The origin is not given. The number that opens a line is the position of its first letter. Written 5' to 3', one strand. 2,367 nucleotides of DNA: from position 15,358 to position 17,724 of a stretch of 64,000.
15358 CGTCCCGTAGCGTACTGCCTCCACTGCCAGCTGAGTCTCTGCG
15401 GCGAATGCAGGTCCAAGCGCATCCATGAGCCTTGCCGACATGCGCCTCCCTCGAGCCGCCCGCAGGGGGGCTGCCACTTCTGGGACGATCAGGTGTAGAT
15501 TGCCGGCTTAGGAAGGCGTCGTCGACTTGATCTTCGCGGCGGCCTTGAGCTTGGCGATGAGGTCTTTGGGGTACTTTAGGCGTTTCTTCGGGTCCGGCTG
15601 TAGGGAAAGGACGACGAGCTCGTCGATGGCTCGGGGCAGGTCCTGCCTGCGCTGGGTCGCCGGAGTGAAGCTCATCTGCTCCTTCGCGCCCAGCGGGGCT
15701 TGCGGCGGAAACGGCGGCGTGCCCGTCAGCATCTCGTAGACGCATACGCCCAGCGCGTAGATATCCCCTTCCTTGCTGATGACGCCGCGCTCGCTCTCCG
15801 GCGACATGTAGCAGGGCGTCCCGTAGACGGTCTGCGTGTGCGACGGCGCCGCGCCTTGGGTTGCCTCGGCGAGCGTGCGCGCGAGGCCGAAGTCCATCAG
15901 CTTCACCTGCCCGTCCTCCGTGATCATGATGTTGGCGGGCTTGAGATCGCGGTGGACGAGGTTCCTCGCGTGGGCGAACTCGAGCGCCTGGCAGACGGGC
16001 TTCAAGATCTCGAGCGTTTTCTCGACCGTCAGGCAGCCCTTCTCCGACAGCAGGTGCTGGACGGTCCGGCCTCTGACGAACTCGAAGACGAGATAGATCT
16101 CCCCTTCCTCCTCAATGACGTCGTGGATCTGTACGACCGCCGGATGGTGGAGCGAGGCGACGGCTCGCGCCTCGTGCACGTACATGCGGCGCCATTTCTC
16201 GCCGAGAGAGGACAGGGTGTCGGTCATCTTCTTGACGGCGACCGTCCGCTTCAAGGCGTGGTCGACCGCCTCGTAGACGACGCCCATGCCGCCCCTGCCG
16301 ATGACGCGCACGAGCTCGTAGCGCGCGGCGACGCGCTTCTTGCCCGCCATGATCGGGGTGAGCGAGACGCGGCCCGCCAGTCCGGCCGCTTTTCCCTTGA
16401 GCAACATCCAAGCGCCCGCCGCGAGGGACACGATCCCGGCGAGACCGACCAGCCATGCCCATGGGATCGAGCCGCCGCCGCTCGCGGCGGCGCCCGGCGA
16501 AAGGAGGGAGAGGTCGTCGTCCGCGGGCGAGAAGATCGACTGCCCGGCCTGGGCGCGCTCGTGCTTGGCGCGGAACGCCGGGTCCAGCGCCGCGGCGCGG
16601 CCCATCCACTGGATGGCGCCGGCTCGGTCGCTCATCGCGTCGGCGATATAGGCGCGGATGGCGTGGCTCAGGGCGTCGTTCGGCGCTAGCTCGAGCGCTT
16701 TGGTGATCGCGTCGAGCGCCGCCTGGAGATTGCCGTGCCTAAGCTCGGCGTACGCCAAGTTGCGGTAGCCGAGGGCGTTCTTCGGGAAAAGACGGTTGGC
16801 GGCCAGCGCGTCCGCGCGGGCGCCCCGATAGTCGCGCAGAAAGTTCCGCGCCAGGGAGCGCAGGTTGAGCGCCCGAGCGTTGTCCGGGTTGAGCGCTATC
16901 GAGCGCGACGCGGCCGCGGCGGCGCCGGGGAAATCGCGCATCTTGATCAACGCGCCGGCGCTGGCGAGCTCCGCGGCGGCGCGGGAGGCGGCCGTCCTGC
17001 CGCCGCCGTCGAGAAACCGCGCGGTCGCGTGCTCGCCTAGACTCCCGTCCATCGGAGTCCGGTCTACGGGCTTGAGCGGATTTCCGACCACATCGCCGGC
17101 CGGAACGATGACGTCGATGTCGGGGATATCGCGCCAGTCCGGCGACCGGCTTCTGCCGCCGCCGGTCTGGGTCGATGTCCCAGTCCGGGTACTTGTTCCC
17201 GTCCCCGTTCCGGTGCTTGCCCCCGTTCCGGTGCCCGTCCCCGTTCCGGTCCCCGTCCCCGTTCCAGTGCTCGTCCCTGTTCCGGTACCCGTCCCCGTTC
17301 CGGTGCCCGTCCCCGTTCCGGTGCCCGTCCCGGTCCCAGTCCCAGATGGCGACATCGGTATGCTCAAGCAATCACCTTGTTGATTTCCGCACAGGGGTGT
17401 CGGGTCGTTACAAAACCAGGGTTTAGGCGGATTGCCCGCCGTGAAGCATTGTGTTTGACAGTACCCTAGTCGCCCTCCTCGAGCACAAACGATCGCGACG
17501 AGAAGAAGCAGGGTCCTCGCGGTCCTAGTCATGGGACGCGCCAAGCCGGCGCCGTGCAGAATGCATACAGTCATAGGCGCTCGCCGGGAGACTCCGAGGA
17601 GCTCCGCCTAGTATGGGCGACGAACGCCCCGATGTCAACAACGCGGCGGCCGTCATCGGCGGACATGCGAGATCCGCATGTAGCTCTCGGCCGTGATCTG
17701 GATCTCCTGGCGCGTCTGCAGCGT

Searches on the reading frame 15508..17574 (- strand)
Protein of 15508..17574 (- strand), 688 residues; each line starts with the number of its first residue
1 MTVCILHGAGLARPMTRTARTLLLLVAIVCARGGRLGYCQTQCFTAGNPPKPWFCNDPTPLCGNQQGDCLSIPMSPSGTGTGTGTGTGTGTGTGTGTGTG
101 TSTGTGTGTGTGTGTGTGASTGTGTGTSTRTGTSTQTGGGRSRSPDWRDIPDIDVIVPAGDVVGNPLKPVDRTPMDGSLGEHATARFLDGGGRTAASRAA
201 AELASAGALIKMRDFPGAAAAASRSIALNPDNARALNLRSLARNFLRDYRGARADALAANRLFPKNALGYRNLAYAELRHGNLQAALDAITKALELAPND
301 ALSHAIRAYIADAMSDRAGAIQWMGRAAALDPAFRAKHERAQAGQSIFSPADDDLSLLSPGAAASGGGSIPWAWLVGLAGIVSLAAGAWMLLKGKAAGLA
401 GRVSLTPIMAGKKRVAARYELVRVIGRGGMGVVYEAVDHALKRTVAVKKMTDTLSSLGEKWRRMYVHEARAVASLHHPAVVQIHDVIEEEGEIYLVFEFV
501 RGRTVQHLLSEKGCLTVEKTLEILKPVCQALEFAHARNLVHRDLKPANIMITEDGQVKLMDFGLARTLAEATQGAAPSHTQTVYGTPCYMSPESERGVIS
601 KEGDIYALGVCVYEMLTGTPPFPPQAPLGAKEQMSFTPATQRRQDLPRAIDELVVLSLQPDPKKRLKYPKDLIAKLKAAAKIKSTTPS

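Call 47: search_protein_families(library=pfam, proteins=[window:15508-17574:-], max_evalue=0.001)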
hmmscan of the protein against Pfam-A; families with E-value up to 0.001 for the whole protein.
window:15508-17574:- (688 aa): 9 families
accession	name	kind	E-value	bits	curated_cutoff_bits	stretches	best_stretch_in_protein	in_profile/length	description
PF00069.31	Pkinase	-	1.2e-55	189.2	31.7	1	419-668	1-254/263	Protein kinase domain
PF07714.23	PK_Tyr_Ser-Thr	-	4.6e-39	134.7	23.1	1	421-668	3-251/258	Protein tyrosine and serine/threonine kinase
PF07719.23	TPR_2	-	1.2e-07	31.7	27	1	267-300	1-34/34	Tetratricopeptide repeat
PF13371.12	TPR_9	-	5.3e-07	30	35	0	261-310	23-72/73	Tetratricopeptide repeat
PF00515.34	TPR_1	-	5.5e-07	29.6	27.8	1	268-300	2-34/34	Tetratricopeptide repeat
PF13431.12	TPR_17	-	5.7e-07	29.8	24.4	0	258-287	4-33/34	Tetratricopeptide repeat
PF03109.22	ABC1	-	1e-06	28.5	22.9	1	483-573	132-222/244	ABC1 atypical kinase-like domain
PF13432.12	TPR_16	-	0.00014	22.7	32.7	1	246-301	10-65/65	Tetratricopeptide repeat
PF14531.12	Kinase-like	-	0.00045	20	25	1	535-656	162-280/289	Kinase-like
